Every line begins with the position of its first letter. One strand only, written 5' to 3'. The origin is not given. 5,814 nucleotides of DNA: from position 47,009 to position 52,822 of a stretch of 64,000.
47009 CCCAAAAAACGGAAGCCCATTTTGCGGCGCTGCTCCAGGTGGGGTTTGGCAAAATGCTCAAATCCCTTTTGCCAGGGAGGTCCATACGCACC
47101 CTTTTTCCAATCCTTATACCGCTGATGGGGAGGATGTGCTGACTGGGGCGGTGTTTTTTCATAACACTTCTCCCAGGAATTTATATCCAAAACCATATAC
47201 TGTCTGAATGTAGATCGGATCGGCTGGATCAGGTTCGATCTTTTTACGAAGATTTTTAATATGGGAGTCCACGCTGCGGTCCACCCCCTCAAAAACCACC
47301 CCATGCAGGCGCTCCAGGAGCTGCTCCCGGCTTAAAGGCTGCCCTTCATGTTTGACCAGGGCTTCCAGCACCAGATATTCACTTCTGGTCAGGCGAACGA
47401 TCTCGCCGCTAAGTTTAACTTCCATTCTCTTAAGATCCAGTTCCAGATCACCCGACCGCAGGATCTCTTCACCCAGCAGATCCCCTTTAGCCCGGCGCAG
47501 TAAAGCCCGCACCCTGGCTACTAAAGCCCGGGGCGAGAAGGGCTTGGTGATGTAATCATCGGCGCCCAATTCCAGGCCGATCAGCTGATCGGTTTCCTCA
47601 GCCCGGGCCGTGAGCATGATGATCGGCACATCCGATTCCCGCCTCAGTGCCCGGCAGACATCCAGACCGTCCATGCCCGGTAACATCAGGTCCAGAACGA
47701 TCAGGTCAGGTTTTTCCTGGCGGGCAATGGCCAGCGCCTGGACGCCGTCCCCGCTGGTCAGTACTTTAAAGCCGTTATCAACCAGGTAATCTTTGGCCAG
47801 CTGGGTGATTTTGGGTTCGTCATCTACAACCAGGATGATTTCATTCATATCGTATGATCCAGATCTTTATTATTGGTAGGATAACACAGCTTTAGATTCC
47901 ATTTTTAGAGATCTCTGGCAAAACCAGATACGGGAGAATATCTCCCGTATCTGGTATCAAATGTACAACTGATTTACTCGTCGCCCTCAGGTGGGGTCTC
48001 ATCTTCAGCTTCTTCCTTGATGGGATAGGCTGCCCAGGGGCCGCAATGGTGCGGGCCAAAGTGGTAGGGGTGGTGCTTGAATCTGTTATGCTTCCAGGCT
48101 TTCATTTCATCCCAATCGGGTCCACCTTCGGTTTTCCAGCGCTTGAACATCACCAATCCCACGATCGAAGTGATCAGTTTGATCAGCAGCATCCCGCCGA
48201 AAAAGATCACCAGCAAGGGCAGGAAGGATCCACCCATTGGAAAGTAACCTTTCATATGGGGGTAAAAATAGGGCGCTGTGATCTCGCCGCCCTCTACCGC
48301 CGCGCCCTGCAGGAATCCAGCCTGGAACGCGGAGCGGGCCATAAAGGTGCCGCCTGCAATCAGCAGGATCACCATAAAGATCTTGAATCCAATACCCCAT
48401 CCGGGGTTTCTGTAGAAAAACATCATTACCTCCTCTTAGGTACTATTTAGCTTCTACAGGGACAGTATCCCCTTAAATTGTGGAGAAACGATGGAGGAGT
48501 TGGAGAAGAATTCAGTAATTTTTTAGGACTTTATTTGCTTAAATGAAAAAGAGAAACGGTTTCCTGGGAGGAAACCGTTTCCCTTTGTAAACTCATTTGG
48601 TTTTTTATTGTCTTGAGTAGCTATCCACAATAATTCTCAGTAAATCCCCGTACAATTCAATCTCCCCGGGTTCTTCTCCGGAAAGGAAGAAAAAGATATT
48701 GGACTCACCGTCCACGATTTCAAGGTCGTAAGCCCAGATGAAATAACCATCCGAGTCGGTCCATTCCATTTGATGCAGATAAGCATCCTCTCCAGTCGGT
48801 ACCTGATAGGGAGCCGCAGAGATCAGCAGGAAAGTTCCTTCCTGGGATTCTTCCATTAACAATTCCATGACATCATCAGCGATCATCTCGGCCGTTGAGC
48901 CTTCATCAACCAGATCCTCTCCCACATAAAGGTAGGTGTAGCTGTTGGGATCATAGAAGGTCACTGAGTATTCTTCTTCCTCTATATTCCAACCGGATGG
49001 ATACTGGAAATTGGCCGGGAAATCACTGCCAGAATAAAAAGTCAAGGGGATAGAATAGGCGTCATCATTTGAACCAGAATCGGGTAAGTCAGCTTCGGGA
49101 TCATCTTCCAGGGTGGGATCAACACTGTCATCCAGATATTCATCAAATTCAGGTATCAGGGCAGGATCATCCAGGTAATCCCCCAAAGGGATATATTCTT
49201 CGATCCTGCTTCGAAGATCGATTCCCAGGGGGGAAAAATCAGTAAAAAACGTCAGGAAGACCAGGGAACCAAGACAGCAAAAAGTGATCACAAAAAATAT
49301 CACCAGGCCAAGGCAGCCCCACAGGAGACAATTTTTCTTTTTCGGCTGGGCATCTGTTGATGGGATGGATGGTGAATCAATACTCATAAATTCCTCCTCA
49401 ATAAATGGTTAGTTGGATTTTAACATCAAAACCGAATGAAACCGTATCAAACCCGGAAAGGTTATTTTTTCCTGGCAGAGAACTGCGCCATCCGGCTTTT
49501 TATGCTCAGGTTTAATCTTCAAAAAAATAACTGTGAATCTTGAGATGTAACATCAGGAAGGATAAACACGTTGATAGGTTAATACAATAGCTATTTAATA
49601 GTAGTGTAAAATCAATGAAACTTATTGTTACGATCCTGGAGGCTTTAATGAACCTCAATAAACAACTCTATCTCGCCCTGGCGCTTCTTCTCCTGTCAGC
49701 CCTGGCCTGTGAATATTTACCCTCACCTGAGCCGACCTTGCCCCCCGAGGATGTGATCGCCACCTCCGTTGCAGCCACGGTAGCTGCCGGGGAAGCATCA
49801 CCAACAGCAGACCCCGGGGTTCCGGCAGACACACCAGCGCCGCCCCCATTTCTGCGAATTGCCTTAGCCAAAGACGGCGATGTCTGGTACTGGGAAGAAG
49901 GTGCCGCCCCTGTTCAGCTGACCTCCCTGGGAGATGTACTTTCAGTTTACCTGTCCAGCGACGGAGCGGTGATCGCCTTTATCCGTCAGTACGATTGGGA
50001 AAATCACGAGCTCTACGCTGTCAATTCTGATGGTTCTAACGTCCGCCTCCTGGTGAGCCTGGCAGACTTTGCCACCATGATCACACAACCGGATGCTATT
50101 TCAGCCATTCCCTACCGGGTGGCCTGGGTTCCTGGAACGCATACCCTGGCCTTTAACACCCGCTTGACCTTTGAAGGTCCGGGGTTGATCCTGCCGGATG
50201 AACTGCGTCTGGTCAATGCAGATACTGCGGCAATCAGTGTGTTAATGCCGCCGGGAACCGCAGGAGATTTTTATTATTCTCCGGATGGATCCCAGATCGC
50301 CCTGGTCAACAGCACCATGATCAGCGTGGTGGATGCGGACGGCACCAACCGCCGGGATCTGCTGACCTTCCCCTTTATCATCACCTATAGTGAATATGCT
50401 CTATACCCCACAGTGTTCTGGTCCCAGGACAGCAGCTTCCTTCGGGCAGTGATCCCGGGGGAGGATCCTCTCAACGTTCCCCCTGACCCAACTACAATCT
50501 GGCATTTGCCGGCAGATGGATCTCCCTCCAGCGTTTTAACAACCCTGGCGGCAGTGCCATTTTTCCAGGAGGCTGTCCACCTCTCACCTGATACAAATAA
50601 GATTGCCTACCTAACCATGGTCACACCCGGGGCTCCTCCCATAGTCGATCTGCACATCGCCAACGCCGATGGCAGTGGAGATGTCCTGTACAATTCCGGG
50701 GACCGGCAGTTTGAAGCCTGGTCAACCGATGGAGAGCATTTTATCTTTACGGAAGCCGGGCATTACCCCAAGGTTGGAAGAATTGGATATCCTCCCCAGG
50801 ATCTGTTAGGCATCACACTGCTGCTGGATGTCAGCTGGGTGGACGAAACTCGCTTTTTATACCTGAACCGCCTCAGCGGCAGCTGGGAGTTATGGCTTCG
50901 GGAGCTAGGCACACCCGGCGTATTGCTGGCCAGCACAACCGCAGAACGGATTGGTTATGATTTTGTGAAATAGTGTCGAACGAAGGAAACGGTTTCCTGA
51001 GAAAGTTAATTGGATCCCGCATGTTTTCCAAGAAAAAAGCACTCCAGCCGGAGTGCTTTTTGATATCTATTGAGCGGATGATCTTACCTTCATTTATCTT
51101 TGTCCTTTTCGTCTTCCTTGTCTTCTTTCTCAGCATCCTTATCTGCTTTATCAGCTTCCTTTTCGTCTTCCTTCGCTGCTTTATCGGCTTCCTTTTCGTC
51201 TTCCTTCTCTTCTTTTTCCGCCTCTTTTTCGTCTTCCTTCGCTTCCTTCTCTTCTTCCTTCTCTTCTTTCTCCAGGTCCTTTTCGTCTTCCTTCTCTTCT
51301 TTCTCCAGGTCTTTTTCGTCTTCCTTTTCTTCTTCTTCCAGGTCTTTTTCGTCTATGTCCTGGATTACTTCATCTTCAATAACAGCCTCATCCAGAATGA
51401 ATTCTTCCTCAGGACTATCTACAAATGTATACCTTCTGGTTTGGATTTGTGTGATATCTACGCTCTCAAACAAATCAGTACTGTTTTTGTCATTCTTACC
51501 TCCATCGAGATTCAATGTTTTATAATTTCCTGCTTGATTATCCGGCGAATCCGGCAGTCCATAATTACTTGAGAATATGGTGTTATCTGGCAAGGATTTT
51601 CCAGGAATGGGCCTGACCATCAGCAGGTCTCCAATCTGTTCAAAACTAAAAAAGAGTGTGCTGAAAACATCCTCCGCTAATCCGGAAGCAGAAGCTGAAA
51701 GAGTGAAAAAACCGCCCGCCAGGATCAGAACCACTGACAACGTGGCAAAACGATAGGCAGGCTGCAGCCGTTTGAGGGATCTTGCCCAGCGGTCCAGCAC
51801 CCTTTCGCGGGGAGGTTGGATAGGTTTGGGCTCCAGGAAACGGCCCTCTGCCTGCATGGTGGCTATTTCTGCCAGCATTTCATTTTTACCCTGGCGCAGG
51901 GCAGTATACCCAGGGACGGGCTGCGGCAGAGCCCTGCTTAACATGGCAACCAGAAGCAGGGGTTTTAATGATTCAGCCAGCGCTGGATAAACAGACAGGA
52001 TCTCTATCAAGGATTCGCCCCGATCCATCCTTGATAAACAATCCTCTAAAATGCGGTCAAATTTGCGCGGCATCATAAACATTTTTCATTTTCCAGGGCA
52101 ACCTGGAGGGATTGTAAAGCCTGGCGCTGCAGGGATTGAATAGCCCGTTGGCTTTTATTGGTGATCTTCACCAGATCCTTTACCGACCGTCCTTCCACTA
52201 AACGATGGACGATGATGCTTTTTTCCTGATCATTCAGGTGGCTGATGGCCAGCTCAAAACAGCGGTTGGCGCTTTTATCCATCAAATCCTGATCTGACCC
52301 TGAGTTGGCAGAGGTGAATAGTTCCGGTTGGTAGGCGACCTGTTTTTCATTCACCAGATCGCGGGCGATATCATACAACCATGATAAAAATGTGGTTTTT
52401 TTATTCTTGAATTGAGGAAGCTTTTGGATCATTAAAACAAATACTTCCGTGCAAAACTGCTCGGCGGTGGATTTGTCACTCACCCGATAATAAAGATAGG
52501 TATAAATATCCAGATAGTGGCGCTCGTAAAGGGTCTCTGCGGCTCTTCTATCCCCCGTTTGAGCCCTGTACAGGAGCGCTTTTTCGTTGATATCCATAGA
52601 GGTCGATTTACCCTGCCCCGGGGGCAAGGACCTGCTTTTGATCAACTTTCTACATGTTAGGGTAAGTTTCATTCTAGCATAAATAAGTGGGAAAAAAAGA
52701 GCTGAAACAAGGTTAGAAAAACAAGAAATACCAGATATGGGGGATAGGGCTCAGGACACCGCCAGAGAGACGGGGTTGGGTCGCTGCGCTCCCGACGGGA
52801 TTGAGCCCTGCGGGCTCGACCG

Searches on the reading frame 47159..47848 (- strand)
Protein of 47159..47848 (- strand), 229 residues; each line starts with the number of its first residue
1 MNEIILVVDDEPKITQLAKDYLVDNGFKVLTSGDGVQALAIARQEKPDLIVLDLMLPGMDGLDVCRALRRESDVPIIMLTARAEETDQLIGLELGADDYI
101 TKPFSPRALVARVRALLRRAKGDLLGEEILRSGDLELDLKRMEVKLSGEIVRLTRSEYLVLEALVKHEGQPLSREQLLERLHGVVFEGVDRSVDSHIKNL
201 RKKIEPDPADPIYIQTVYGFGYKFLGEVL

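Call 53: search_protein_families(library=pfam, proteins=[window:47159-47848:-], max_evalue=0.001)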
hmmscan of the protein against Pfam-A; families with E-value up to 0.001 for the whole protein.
window:47159-47848:- (229 aa): 2 families
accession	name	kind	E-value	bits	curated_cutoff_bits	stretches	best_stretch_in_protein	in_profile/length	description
PF00072.30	Response_reg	-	1.6e-32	112.4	30.2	1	5-114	1-111/111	Response regulator receiver domain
PF00486.34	Trans_reg_C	-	4.2e-25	88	26.2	1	149-224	2-77/77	Transcriptional regulatory protein, C terminal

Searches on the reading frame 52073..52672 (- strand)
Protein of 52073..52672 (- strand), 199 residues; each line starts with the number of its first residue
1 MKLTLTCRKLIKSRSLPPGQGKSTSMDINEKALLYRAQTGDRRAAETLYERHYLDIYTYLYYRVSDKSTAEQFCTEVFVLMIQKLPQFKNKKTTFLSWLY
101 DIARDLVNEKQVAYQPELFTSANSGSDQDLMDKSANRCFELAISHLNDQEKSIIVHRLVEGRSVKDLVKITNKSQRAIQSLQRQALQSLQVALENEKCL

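Call 53: search_protein_families(library=pfam, proteins=[window:52073-52672:-], max_evalue=0.001)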
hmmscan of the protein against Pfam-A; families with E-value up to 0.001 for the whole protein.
window:52073-52672:- (199 aa): 3 families
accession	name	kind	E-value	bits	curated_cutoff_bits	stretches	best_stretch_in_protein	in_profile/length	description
PF04542.20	Sigma70_r2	-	1.8e-08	34.5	24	1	48-105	1-59/71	Sigma-70 region 2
PF04545.22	Sigma70_r4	-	2.2e-06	27.5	24.1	1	142-190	1-49/50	Sigma-70, region 4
PF08281.18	Sigma70_r4_2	-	4.1e-05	23.6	25.7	1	137-189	2-54/54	Sigma-70, region 4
